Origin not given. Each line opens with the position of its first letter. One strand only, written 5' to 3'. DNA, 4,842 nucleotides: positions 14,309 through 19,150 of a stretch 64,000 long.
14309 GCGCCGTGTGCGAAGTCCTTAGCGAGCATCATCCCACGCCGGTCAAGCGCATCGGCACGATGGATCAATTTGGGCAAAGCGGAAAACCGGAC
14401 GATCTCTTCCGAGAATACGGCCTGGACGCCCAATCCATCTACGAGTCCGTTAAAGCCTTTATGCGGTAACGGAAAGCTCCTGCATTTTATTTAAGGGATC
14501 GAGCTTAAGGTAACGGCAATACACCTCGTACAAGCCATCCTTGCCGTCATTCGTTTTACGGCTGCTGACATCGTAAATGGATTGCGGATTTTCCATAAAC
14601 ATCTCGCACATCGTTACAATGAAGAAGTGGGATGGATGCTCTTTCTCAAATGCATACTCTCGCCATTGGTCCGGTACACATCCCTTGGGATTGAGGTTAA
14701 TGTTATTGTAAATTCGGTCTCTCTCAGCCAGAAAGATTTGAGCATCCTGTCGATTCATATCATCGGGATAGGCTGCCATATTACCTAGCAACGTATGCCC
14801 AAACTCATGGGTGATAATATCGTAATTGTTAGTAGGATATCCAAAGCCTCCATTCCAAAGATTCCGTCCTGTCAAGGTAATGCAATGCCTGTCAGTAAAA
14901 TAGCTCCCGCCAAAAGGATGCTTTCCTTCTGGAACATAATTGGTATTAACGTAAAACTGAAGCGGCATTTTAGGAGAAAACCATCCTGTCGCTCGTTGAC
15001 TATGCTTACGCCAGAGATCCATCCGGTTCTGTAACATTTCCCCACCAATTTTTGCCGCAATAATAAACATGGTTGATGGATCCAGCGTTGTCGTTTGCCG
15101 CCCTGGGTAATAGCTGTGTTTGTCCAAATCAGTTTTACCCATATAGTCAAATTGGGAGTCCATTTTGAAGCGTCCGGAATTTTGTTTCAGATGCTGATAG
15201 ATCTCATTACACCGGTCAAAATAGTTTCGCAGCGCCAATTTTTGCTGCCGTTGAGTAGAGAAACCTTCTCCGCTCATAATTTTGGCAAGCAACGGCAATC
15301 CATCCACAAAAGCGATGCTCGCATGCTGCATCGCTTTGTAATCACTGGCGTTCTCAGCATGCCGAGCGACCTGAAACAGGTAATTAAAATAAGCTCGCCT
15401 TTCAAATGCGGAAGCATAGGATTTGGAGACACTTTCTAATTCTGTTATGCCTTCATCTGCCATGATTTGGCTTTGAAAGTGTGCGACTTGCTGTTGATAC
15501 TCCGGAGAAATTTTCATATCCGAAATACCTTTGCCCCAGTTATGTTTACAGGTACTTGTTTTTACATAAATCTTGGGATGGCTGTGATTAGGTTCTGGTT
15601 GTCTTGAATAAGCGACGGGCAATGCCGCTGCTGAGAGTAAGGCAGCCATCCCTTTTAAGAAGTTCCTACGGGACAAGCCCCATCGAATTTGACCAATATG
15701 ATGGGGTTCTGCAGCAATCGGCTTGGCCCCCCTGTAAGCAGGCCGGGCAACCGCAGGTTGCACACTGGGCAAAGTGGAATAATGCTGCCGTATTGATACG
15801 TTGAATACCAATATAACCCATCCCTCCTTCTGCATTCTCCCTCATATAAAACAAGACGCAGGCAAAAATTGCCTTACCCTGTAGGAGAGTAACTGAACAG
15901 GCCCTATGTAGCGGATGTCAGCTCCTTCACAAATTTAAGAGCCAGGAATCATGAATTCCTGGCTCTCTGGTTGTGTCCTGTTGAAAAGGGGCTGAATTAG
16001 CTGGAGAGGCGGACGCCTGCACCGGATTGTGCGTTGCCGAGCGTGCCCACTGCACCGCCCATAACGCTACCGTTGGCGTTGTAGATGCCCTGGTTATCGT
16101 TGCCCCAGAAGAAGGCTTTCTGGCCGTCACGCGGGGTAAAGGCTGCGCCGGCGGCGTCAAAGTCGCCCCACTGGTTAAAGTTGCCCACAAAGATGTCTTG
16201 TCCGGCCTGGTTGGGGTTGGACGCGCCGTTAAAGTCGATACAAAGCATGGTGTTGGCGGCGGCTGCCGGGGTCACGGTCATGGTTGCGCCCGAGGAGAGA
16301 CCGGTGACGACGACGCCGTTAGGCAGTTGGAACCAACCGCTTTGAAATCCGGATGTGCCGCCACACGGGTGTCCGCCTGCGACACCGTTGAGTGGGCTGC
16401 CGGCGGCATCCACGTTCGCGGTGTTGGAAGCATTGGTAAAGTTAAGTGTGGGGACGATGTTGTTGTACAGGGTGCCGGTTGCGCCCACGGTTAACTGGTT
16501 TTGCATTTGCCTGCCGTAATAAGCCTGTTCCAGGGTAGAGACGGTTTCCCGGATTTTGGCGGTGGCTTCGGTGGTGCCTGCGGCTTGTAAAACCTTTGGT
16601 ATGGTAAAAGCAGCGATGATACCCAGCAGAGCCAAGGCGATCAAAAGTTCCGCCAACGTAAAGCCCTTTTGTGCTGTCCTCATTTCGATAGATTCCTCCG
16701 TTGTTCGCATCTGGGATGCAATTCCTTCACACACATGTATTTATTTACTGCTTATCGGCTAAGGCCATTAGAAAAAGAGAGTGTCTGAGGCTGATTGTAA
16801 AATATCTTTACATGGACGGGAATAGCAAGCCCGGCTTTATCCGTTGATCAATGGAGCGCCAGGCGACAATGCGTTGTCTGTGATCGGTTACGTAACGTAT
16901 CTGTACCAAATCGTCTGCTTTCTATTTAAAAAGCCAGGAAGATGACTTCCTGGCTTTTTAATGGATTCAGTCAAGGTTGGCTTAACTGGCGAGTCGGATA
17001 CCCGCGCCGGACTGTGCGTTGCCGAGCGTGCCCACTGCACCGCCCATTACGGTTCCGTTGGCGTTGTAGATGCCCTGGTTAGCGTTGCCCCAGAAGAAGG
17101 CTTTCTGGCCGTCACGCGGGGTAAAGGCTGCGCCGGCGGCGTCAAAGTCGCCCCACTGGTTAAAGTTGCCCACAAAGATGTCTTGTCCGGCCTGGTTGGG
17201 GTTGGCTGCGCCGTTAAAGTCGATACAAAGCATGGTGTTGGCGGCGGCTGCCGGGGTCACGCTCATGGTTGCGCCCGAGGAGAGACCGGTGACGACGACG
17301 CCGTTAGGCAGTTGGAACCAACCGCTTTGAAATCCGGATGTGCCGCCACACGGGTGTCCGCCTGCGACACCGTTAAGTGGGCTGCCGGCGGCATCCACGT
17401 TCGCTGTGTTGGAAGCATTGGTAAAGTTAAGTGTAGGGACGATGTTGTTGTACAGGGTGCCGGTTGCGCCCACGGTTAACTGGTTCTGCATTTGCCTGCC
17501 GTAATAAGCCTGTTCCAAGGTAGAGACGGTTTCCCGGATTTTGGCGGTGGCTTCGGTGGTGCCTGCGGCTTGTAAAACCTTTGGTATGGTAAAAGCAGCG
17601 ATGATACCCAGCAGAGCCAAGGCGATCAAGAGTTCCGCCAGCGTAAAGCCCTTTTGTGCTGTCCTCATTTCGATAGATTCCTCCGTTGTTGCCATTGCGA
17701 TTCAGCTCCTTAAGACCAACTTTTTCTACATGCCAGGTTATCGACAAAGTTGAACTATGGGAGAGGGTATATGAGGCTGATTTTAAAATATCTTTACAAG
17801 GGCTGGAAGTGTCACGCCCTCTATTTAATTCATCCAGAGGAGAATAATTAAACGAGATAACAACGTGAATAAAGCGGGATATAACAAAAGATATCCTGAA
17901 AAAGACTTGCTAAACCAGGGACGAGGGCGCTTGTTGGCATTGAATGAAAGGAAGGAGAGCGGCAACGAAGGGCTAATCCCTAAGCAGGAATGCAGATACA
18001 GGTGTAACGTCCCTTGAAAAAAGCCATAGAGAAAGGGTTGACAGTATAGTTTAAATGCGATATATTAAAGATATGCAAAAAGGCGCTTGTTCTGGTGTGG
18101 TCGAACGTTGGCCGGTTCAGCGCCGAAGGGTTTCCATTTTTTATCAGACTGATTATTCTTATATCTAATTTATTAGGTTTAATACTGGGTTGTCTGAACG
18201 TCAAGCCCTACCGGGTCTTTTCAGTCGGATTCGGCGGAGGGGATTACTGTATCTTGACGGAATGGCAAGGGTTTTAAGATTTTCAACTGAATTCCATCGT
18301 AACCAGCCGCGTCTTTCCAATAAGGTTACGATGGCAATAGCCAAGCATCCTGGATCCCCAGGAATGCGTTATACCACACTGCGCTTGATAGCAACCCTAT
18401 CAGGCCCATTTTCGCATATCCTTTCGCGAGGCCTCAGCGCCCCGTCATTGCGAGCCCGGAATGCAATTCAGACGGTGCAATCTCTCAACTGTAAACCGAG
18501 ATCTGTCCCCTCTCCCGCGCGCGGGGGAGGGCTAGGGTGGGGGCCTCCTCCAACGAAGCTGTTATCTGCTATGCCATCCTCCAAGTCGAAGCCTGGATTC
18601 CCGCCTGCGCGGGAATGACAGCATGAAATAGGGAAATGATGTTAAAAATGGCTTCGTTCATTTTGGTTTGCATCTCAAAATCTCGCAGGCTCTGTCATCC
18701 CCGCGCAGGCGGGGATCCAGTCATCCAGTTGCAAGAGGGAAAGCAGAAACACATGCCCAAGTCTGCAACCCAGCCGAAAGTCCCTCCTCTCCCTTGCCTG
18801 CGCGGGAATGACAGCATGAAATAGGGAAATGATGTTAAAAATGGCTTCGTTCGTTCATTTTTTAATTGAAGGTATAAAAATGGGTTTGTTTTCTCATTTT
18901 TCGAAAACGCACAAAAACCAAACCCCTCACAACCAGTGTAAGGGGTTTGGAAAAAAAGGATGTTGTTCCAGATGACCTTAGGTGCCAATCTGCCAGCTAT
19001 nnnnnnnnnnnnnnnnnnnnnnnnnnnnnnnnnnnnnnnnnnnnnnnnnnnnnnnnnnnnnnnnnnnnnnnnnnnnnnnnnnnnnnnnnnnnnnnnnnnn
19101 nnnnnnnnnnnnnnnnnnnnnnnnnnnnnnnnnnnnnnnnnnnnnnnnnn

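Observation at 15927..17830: Tandem duplicated type IV pilin cassette (two about 985-bp units, about 97% identical)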

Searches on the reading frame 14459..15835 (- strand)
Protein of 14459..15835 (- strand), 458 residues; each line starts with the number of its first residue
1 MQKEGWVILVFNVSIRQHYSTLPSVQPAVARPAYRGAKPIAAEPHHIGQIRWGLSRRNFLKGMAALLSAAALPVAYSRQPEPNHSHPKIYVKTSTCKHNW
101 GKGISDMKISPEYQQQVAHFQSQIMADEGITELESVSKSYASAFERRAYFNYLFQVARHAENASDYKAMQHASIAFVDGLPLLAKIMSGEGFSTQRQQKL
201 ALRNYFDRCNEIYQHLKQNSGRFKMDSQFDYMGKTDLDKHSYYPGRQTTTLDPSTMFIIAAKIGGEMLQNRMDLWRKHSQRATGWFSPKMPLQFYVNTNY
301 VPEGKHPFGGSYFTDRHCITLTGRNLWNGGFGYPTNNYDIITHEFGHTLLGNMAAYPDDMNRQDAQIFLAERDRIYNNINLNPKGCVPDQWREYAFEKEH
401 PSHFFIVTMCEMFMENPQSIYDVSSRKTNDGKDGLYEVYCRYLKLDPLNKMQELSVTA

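Call 19: search_protein_families(library=pfam, proteins=[window:14459-15835:-], max_evalue=0.001)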
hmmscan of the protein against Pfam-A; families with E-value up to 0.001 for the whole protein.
window:14459-15835:- (458 aa): 1 family
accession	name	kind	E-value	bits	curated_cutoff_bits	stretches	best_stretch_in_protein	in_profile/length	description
PF10518.14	TAT_signal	-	0.00034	20.8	22.7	1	54-73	2-21/21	TAT (twin-arginine translocation) pathway signal sequence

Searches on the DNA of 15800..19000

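Call 60: search_rna_families(source=window, start=15800, end=19000, threshold=evalue, max_evalue=1)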
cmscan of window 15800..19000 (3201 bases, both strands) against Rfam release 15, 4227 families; matches with E-value up to 1: 2.
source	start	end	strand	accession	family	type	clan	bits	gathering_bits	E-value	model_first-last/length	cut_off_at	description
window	18578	18734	-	RF04198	MIR8670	Gene; miRNA;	-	39.1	150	2.9e-05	1-142/142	no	MIR8670 microRNA precursor family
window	18579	18735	+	RF04198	MIR8670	Gene; miRNA;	-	35.8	150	0.0002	1-142/142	no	MIR8670 microRNA precursor family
